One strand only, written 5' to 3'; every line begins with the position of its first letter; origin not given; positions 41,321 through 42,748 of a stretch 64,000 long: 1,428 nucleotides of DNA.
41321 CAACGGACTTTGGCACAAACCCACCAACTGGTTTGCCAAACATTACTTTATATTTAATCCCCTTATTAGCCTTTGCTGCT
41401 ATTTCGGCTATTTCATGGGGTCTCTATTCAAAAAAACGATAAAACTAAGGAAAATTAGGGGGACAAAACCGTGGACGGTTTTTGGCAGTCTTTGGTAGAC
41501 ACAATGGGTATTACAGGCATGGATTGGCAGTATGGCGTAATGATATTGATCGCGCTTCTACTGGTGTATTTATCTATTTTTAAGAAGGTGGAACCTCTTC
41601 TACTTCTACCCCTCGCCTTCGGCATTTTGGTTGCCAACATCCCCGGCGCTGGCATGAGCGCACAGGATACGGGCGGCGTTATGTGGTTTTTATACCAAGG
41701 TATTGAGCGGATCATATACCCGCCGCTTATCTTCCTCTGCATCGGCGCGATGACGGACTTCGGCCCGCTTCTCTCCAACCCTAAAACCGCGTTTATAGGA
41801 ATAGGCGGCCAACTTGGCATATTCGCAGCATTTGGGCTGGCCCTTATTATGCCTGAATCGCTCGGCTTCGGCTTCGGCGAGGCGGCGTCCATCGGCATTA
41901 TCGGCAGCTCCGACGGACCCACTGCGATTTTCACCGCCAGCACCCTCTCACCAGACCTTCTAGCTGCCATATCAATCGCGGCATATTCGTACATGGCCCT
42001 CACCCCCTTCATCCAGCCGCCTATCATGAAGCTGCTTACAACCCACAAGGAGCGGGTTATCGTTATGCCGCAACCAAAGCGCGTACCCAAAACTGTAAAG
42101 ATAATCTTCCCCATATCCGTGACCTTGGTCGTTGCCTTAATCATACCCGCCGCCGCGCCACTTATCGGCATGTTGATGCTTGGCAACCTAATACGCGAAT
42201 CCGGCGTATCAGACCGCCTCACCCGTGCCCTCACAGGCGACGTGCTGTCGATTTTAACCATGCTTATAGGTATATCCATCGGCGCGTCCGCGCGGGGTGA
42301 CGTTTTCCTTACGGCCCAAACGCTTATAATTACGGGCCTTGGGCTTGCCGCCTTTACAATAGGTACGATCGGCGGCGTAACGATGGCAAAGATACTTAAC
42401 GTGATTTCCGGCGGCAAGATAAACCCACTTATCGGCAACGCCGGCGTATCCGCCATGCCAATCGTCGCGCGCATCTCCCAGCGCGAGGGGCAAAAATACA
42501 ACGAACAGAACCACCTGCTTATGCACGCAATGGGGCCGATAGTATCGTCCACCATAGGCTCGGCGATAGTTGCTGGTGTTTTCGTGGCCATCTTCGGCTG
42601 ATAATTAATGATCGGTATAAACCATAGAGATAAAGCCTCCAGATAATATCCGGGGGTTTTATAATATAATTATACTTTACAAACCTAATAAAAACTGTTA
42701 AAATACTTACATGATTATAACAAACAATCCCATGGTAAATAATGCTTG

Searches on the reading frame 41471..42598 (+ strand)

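Call 77: search_protein_families(library=pfam, proteins=[window:41471-42598:+], max_evalue=0.00001)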
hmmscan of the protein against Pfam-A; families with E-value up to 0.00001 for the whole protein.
window:41471-42598:+ (376 aa): 1 family
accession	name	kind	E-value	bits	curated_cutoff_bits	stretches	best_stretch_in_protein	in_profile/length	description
PF03977.18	OAD_beta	-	3.7e-135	450.9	31.6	1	23-375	4-349/349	Na+-transporting oxaloacetate decarboxylase beta subunit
